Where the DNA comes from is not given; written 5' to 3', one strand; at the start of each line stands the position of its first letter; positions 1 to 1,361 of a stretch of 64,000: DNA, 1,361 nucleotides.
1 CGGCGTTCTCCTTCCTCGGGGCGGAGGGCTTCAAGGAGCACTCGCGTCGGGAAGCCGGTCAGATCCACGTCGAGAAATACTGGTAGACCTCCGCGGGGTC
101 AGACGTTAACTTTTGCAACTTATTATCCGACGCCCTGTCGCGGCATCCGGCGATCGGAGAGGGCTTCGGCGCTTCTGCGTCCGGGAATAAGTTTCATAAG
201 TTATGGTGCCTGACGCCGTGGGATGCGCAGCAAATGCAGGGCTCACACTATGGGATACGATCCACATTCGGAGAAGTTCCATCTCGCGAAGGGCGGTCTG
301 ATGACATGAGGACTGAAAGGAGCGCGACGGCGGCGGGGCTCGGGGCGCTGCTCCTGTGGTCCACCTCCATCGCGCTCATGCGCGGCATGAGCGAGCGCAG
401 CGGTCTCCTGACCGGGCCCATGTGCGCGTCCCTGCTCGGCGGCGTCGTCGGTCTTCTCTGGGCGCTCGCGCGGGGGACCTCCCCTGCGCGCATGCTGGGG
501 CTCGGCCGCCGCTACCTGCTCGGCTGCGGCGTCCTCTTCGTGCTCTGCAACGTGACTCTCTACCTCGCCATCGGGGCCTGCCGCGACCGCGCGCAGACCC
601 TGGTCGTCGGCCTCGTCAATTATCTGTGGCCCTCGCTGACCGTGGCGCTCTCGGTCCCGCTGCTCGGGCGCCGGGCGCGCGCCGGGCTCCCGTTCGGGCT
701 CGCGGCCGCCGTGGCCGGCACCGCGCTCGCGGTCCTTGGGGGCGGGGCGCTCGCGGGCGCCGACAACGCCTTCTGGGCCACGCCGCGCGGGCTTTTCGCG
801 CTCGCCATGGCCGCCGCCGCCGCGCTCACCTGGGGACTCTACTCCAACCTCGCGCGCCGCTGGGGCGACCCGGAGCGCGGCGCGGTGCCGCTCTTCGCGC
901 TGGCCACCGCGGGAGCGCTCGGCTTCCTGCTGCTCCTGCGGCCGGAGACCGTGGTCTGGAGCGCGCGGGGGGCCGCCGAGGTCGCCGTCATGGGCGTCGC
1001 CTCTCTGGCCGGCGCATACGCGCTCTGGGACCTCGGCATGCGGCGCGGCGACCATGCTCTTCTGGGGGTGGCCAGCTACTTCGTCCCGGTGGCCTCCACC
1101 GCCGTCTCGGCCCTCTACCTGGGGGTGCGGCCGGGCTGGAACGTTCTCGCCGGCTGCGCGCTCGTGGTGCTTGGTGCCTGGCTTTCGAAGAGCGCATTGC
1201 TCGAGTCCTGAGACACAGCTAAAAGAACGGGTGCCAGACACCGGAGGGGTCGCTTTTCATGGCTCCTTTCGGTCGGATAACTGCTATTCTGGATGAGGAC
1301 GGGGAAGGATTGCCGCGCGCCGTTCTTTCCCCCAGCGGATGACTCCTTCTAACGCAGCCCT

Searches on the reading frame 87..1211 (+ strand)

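Call 81: search_protein_families(library=pfam, proteins=[window:87-1211:+], max_evalue=0.001)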
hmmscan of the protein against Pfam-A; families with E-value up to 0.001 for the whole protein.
window:87-1211:+ (374 aa): 1 family
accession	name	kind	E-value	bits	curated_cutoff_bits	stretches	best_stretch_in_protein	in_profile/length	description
PF00892.27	EamA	-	3.1e-15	57.1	28.2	2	237-366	2-132/135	EamA-like transporter family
